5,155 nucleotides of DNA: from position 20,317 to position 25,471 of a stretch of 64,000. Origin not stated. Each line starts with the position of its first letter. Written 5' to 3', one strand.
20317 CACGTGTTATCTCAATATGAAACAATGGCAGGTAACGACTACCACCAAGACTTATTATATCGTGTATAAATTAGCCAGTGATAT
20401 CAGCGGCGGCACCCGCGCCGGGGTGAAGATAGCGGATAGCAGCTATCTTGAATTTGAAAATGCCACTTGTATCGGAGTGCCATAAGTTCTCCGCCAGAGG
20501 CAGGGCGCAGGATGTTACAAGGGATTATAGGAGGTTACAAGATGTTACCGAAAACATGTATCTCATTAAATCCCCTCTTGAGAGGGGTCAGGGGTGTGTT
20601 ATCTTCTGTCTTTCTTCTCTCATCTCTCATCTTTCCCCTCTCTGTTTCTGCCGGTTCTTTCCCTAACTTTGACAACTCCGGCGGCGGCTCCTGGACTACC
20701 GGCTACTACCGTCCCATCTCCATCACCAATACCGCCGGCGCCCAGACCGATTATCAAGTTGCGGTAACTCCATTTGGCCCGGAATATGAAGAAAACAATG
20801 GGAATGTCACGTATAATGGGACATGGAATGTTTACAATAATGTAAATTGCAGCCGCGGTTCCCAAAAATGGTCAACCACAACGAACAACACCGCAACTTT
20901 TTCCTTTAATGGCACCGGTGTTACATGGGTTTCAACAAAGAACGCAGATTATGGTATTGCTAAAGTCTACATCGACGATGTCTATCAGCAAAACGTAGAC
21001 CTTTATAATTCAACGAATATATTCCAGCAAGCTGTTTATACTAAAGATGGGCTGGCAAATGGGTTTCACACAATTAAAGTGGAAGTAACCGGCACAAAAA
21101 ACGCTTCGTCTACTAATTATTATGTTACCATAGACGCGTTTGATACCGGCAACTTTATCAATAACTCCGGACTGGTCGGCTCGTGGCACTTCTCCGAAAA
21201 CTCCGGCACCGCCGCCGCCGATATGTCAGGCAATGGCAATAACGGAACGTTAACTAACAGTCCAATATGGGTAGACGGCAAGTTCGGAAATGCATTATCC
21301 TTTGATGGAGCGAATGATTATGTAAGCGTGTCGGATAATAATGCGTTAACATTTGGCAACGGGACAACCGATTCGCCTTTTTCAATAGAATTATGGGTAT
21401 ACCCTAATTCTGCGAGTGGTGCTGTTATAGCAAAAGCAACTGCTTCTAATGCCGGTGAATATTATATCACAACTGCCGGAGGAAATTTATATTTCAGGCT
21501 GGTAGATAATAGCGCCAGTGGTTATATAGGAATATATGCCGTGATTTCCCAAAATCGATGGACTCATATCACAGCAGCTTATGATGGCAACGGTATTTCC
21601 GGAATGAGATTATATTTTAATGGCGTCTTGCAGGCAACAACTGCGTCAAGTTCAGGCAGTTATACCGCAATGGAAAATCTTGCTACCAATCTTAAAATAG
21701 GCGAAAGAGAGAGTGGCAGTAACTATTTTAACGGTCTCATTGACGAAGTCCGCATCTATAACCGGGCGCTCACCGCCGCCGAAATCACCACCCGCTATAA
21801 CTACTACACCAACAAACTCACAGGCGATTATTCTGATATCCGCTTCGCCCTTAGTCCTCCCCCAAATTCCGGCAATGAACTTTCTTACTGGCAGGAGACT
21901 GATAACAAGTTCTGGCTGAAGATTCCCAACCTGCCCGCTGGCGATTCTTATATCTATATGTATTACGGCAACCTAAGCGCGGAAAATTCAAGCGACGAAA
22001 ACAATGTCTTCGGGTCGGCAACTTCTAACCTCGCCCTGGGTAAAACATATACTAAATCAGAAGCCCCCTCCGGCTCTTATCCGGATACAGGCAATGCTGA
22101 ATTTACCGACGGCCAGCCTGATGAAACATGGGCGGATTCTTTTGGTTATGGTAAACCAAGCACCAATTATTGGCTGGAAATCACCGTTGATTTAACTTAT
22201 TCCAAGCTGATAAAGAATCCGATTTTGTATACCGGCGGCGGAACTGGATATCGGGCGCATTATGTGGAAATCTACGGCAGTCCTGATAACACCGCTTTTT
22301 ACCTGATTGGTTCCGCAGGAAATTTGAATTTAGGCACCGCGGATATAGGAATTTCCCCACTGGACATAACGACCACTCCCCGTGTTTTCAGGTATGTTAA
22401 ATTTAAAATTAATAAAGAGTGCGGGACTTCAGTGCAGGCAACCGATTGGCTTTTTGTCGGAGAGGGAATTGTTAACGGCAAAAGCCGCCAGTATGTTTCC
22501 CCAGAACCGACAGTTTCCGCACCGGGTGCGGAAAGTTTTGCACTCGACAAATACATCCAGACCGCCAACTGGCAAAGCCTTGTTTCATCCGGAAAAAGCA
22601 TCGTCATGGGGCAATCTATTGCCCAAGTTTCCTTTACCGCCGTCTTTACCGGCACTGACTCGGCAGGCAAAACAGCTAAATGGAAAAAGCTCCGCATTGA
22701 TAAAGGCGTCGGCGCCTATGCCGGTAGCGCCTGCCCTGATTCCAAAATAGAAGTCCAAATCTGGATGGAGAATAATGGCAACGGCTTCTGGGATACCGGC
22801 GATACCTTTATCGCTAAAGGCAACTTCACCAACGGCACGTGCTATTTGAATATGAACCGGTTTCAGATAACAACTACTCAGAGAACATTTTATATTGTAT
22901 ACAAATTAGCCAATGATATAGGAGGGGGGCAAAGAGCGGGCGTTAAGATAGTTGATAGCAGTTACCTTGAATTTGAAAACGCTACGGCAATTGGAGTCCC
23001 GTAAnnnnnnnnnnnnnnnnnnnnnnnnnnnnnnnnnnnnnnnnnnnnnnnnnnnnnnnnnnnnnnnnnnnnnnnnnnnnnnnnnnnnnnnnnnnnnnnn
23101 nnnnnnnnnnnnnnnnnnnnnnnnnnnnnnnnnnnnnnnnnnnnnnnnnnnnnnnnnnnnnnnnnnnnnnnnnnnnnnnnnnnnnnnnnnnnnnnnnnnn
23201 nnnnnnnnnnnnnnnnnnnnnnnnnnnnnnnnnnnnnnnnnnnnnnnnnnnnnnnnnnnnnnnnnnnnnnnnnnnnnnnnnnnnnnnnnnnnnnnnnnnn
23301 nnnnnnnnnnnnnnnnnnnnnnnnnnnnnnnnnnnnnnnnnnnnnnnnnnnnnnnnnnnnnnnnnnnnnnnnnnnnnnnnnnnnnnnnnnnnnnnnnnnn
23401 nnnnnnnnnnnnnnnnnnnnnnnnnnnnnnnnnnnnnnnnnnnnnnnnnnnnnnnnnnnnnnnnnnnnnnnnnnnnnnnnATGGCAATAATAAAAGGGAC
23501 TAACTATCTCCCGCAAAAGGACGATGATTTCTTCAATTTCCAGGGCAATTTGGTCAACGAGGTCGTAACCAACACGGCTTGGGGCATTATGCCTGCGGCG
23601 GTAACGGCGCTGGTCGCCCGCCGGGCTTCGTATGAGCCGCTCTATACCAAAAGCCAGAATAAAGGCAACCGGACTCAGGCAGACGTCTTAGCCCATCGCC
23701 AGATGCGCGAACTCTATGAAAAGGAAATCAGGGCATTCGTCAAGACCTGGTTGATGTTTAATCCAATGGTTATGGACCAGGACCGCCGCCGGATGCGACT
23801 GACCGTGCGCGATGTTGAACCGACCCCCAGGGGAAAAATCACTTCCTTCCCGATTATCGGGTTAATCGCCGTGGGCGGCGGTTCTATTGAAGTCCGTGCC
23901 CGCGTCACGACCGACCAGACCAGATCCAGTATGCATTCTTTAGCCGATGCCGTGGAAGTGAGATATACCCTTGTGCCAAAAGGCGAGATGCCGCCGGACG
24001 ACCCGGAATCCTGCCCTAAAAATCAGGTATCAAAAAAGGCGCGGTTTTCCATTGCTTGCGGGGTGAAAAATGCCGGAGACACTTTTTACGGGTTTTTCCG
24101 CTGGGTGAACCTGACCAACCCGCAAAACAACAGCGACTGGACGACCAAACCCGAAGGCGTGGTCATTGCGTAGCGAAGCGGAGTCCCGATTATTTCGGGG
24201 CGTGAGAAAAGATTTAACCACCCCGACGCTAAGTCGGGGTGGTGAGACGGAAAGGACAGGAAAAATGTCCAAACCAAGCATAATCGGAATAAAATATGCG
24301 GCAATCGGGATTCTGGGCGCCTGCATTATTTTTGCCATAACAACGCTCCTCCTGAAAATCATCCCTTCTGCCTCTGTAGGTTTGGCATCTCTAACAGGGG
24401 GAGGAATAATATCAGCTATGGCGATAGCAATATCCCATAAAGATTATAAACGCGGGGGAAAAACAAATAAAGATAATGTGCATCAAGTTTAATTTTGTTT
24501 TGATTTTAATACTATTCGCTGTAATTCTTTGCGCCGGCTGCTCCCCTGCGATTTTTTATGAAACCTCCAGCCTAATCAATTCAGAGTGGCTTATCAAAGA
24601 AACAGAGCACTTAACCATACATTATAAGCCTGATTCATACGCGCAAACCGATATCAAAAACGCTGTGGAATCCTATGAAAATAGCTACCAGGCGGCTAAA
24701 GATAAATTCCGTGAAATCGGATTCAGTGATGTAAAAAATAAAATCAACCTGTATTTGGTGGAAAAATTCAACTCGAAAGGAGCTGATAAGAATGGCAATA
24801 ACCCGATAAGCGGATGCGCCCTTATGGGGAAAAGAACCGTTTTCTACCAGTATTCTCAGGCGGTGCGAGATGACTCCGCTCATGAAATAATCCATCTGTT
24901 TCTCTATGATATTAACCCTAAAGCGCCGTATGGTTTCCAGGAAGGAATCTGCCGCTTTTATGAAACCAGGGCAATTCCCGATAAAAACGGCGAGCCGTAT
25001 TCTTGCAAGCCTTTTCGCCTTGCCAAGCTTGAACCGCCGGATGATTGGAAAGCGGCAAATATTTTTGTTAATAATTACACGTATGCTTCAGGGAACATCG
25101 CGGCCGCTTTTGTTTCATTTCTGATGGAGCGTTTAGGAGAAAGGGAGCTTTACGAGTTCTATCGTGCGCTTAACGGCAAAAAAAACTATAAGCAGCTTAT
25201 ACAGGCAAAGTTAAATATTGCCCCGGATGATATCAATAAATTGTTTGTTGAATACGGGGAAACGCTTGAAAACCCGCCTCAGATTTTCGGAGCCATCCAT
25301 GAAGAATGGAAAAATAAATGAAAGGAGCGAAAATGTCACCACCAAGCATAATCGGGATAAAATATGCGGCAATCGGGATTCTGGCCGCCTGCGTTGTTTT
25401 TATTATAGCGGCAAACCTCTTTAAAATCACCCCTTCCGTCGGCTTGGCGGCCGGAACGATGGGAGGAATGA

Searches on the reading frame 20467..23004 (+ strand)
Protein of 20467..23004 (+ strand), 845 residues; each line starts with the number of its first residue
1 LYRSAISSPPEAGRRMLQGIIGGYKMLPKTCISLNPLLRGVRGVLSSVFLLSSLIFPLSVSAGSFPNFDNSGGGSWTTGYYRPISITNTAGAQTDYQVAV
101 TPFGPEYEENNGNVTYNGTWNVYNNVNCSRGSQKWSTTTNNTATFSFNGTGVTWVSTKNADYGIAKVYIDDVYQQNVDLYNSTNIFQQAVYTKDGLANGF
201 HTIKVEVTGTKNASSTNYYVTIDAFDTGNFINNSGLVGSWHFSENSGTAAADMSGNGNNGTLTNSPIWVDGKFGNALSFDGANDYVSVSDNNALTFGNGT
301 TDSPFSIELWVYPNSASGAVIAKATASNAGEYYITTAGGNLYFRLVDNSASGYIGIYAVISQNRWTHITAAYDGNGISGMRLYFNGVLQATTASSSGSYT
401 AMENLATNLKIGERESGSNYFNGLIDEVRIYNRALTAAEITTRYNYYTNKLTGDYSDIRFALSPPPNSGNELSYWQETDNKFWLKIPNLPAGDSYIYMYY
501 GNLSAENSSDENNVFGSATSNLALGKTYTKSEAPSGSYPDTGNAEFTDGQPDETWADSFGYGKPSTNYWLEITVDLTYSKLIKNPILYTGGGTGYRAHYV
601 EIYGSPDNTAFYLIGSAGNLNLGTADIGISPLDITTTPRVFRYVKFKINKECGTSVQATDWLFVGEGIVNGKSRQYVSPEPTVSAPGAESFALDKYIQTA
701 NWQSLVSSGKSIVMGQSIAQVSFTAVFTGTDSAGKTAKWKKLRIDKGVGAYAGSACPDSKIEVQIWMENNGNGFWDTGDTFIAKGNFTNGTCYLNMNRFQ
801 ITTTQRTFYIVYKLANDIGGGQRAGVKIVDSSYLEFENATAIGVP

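Call 11: search_protein_families(library=pfam, proteins=[window:20467-23004:+], max_evalue=0.01)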
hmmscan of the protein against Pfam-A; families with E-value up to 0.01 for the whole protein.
window:20467-23004:+ (845 aa): 4 families
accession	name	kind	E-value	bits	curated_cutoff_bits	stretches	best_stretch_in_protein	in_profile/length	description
PF13385.13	Laminin_G_3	-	1.7e-29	103.4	27.6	1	280-440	1-150/151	Concanavalin A-like lectin/glucanases superfamily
PF10102.14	DUF2341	-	1.3e-09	38.8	23.4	1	454-515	1-65/84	Domain of unknown function (DUF2341)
PF02973.23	Sialidase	-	1.4e-05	25.1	26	1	379-443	118-184/189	Sialidase, N-terminal domain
PF17996.7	CE2_N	-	0.00028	21.3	27.9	0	133-206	12-81/108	Carbohydrate esterase 2 N-terminal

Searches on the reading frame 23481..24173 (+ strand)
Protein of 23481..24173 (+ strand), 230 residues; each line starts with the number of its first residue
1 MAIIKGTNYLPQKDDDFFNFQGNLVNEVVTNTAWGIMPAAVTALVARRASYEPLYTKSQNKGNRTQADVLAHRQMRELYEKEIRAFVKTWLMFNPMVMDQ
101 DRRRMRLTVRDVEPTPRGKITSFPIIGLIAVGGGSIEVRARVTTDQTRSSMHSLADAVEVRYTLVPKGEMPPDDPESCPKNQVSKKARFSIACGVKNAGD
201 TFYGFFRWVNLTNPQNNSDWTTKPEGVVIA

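Call 11: search_protein_families(library=pfam, proteins=[window:23481-24173:+], max_evalue=0.01)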
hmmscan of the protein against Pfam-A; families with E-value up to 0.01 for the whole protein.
window:23481-24173:+ (230 aa): 0 families

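Call 33: find_encoding_contigs(protein=window:23481-24173:+, flank=10000, max_places=8)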
Protein window:23481-24173:+ (230 aa): no gene with exactly this product is on record in the collection.

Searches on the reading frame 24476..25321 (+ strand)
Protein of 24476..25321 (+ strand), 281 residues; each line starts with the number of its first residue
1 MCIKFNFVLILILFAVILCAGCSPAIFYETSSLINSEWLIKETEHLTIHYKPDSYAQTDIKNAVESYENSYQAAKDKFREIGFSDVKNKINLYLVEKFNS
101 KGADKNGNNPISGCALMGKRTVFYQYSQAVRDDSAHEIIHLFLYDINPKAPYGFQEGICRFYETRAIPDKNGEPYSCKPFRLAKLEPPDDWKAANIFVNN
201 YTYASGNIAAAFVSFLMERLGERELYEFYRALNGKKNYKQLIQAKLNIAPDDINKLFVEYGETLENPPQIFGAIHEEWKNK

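Call 35: find_encoding_contigs(protein=window:24476-25321:+, flank=10000, max_places=8)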
Protein window:24476-25321:+ (281 aa): 1 contig read that carries it; 1 place shown.
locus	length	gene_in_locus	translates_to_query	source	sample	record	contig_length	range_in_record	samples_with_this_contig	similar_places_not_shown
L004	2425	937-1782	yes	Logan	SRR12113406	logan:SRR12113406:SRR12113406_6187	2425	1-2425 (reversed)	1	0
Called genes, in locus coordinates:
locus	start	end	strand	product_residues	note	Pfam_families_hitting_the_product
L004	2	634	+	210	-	?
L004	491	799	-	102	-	-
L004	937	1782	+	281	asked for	-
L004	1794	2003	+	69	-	-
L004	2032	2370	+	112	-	-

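Call 73: search_protein_families(library=pfam, proteins=[window:24476-25321:+], max_evalue=0.001)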
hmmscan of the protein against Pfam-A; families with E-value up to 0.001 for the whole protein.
window:24476-25321:+ (281 aa): 0 families
